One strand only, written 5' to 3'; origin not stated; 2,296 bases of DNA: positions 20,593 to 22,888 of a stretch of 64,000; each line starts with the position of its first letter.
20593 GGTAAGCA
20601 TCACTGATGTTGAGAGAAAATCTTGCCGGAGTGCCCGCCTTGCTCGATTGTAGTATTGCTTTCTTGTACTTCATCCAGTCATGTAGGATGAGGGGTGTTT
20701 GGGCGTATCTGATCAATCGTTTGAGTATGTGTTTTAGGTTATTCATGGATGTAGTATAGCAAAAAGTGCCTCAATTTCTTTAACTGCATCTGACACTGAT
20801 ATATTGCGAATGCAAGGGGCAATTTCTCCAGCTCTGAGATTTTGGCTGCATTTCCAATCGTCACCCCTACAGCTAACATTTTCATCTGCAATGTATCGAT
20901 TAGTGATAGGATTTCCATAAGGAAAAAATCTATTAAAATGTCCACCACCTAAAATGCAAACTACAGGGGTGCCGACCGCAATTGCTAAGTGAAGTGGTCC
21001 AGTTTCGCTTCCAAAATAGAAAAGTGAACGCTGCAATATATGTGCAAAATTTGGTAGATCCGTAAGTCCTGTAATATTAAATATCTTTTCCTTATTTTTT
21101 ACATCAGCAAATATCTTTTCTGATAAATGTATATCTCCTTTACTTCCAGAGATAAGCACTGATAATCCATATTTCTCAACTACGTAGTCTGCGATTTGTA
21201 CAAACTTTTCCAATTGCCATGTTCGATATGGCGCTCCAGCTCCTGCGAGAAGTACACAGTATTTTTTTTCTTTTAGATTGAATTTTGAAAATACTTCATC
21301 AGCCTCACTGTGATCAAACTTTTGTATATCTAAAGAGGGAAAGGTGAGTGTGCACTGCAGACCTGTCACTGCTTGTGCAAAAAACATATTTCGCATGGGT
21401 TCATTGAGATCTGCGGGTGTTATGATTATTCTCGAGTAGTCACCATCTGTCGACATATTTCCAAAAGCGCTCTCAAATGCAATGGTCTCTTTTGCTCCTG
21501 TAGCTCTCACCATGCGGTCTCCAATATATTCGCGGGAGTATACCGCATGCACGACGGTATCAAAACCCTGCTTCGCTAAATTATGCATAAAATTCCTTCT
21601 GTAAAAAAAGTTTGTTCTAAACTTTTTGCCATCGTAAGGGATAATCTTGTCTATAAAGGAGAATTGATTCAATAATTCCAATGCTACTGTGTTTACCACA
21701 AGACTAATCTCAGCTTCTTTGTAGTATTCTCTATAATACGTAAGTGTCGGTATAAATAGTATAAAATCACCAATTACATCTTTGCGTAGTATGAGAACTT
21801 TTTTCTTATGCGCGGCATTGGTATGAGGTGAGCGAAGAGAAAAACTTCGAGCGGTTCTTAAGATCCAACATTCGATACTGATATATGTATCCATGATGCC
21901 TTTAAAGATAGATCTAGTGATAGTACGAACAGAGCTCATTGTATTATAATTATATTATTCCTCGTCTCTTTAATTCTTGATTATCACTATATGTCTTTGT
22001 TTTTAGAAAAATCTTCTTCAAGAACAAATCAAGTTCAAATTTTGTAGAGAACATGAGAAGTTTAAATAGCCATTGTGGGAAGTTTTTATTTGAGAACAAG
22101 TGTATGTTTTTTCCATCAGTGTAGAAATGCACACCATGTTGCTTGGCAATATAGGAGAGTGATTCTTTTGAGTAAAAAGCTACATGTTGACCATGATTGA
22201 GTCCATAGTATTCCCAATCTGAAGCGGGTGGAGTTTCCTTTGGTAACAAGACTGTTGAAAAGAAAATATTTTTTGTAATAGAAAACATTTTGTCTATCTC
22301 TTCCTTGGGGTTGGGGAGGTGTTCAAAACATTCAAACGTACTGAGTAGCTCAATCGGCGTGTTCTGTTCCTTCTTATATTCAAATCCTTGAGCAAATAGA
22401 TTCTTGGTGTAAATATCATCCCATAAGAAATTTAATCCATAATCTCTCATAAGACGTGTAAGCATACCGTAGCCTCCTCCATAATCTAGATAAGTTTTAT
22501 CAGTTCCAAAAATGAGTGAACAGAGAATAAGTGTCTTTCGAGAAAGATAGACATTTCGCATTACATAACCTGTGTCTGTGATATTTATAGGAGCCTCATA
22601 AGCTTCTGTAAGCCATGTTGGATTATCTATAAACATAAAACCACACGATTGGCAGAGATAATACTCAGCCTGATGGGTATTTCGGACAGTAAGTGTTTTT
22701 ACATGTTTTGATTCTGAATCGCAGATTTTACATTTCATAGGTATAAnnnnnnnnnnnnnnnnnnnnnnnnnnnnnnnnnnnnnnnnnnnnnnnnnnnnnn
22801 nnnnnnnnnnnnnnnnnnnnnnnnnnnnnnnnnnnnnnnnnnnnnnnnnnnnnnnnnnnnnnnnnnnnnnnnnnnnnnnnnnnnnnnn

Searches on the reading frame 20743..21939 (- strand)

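Call 24: search_protein_families(library=pfam, proteins=[window:20743-21939:-], max_evalue=0.001)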
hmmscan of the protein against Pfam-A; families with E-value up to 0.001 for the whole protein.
window:20743-21939:- (398 aa): 1 family
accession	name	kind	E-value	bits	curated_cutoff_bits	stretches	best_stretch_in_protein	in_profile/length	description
PF01075.23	Glyco_transf_9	-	3.9e-16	59.6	22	1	182-349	66-228/247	Glycosyltransferase family 9 (heptosyltransferase)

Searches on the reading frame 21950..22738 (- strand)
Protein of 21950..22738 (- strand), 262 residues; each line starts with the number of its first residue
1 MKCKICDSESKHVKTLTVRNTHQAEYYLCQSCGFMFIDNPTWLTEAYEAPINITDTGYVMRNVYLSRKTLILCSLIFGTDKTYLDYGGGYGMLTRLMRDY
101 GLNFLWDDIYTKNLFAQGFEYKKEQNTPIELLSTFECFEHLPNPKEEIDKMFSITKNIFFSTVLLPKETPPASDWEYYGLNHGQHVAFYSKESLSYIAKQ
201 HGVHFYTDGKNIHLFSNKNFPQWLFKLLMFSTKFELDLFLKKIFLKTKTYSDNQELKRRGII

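Call 25: search_protein_families(library=pfam, proteins=[window:21950-22738:-], max_evalue=0.001)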
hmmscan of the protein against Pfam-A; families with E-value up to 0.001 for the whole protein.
window:21950-22738:- (262 aa): 1 family
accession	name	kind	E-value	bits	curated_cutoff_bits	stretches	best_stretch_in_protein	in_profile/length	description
PF13489.12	Methyltransf_23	-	1.7e-16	60.8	27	1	73-202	16-158/164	Methyltransferase domain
